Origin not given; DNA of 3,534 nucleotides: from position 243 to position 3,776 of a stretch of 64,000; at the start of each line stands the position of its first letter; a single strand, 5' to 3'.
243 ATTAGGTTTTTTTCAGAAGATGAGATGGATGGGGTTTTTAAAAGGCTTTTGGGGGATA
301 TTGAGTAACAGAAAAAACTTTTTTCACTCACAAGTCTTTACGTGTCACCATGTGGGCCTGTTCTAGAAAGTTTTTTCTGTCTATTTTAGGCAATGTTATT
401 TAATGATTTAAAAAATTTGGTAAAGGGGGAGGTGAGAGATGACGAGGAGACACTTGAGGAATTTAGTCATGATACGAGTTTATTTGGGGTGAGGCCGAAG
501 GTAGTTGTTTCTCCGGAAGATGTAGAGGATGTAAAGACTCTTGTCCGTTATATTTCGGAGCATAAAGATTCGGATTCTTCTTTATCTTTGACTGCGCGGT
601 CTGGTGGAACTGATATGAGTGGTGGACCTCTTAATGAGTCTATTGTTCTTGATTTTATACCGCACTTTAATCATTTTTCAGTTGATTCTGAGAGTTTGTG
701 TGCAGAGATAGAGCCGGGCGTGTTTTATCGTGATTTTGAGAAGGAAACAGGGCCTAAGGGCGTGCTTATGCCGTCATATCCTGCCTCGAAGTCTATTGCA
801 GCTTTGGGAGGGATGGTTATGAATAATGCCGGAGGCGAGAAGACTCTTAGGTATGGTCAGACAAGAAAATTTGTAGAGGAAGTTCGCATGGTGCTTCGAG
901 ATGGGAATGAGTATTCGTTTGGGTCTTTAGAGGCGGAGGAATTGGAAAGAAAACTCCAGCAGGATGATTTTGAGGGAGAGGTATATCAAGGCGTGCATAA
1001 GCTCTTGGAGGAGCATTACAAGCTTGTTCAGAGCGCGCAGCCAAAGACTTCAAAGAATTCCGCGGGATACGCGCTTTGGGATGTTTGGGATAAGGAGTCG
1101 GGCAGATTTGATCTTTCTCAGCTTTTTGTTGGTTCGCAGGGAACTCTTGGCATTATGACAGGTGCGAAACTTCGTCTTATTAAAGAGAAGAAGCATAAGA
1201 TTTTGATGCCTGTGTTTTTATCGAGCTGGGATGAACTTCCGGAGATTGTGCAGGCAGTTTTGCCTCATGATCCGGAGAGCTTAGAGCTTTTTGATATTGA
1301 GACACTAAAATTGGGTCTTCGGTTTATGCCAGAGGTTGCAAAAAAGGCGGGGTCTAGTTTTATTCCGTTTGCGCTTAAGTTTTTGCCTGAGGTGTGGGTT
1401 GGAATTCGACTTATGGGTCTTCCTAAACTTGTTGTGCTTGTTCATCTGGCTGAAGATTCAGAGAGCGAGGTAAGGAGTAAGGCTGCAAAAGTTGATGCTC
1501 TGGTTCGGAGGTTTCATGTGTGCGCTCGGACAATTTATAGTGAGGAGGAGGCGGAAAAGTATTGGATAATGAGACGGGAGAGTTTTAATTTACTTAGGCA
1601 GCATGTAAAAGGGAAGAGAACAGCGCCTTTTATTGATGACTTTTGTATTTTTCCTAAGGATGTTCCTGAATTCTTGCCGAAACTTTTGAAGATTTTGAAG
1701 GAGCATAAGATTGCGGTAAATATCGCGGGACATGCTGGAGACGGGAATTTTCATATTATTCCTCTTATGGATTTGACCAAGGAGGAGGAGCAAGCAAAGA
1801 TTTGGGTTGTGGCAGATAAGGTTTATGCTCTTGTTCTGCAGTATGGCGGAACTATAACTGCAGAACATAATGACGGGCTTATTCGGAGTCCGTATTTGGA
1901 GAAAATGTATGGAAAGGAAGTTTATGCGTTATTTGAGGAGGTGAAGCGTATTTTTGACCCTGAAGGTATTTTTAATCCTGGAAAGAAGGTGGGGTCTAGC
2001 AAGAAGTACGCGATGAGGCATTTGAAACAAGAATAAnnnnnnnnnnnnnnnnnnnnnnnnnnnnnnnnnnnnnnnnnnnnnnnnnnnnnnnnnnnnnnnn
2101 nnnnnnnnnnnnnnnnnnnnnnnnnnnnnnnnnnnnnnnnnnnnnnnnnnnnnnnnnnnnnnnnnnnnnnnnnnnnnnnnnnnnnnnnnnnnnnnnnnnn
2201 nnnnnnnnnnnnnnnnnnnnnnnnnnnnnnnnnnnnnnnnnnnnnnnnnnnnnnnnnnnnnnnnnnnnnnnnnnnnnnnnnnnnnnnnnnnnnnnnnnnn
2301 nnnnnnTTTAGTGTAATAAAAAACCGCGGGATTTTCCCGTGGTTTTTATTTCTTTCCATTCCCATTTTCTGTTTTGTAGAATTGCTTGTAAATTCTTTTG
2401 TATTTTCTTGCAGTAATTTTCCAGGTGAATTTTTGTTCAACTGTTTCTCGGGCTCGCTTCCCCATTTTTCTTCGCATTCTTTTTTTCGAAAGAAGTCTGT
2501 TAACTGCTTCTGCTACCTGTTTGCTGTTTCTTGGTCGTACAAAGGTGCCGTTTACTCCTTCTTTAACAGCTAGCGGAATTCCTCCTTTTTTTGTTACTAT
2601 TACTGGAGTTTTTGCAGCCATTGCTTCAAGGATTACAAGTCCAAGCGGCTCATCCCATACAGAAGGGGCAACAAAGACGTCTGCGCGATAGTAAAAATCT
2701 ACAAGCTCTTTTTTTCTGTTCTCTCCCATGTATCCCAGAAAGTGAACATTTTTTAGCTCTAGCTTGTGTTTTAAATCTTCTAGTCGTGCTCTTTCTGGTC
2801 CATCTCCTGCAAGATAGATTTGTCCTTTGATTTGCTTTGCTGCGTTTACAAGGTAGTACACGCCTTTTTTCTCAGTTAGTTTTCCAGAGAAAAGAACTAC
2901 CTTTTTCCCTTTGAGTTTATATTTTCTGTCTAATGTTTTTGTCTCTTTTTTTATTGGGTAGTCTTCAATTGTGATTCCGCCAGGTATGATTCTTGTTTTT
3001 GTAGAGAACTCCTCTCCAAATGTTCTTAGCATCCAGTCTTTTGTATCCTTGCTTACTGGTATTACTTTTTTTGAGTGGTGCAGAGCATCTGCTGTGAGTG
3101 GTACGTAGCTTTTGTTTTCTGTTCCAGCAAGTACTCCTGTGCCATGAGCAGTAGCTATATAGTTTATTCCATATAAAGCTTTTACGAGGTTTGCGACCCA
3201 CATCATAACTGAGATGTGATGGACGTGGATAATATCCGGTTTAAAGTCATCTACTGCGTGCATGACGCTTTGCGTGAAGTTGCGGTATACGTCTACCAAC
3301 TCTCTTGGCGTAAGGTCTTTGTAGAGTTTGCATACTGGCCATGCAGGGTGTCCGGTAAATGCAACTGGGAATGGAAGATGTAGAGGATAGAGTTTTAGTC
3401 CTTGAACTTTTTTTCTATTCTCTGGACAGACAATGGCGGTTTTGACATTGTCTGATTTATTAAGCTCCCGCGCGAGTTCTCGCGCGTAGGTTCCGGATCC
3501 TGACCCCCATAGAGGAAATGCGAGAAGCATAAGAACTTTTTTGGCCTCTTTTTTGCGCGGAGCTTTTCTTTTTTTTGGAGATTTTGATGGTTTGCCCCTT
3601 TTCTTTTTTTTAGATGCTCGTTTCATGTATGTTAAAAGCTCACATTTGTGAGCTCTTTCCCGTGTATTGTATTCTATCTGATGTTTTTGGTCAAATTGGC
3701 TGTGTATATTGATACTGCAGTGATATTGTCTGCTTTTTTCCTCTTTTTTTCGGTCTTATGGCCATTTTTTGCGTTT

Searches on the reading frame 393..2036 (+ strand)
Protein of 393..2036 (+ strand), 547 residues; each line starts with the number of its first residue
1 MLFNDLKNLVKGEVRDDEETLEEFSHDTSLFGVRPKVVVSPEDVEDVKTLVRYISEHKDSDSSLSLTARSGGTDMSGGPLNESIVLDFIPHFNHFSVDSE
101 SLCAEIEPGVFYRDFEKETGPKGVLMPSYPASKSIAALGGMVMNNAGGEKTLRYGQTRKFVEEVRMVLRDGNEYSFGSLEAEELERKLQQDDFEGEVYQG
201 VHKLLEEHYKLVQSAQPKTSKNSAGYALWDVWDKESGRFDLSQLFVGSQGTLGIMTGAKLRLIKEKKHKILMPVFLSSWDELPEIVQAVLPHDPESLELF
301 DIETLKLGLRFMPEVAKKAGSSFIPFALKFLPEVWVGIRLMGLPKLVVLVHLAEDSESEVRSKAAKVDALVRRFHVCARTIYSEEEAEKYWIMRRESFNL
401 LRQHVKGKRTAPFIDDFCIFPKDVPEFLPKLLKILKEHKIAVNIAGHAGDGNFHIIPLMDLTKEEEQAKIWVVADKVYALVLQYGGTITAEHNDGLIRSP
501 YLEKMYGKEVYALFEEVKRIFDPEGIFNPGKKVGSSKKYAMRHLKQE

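Call 79: find_encoding_contigs(protein=window:393-2036:+, flank=10000, max_places=2)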
Protein window:393-2036:+ (547 aa): 3 contigs read that carry it; 2 places shown.
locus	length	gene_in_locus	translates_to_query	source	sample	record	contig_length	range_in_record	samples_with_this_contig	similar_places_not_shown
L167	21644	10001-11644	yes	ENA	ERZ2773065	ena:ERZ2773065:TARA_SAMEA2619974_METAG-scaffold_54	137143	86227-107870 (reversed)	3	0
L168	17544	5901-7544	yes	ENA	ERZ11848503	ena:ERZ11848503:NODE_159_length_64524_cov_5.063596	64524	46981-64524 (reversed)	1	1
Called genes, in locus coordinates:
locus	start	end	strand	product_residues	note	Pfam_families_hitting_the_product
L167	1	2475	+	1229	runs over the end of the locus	PF04997:RNA_pol_Rpb1_1, PF00623:RNA_pol_Rpb1_2, PF04983:RNA_pol_Rpb1_3, PF05000:RNA_pol_Rpb1_4, PF04998:RNA_pol_Rpb1_5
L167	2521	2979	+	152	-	PF01250:Ribosomal_S6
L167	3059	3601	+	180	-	PF00436:SSB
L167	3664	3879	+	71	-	PF01084:Ribosomal_S18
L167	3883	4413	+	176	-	PF01569:PAP2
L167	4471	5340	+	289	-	PF00924:MS_channel_2nd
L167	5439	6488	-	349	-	-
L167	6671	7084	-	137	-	-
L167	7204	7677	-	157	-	PF03819:MazG (weak)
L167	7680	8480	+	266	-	PF00142:Fer4_NifH (weak), PF01656:CbiA, PF02374:ArsA_ATPase (faint), PF06564:CBP_BcsQ, PF09140:MipZ (weak), PF10609:ParA, PF13614:AAA_31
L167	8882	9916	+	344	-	PF02195:ParB_N, PF17762:HTH_ParB, PF23552:ParB_C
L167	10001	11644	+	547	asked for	PF01565:FAD_binding_4, PF02913:FAD-oxidase_C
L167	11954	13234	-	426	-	PF13439:Glyco_transf_4, PF13579:Glyco_trans_4_4, PF13477:Glyco_trans_4_2 (weak), PF20706:GT4-conflict, PF00534:Glycos_transf_1, PF13692:Glyco_trans_1_4, PF13524:Glyco_trans_1_2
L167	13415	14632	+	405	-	-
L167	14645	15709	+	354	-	PF13439:Glyco_transf_4, PF13579:Glyco_trans_4_4, PF00534:Glycos_transf_1, PF13692:Glyco_trans_1_4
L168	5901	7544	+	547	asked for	PF01565:FAD_binding_4, PF02913:FAD-oxidase_C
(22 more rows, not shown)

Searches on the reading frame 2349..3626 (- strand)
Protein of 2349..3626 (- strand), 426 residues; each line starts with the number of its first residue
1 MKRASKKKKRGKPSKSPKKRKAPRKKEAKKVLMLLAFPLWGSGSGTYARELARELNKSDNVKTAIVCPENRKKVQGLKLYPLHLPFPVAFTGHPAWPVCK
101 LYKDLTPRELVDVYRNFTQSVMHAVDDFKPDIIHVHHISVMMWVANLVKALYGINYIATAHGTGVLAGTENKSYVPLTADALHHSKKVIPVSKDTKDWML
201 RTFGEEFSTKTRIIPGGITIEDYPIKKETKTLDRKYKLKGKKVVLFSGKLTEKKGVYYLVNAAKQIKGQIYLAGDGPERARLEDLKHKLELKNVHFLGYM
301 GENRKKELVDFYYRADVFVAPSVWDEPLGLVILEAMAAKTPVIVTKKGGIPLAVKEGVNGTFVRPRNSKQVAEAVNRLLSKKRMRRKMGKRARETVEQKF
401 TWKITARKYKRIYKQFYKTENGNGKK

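Call 77: search_protein_families(library=pfam, proteins=[window:2349-3626:-], max_evalue=0.001)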
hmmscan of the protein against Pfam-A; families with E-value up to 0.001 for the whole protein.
window:2349-3626:- (426 aa): 7 families
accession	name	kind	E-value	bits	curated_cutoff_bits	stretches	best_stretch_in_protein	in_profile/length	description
PF00534.26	Glycos_transf_1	-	1.6e-40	138.9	26.4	1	233-394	6-171/172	Glycosyl transferases group 1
PF13692.12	Glyco_trans_1_4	-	1.9e-34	119.4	27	1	242-380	2-141/142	Glycosyl transferases group 1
PF13439.12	Glyco_transf_4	-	1.2e-17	64.9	28.5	1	42-221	2-169/170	Glycosyltransferase Family 4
PF13579.12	Glyco_trans_4_4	-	5.7e-15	56.4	29.7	1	42-215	1-156/158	Glycosyl transferase 4-like domain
PF20706.3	GT4-conflict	-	2.9e-11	43.4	26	1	232-408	188-384/385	Family 4 Glycosyltransferase in conflict systems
PF13524.12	Glyco_trans_1_2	-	4.4e-09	36.9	25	1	304-408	36-141/144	Glycosyl transferase-like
PF13477.12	Glyco_trans_4_2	-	1.4e-07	32.2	23.4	1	120-189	65-136/139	Glycosyl transferase 4-like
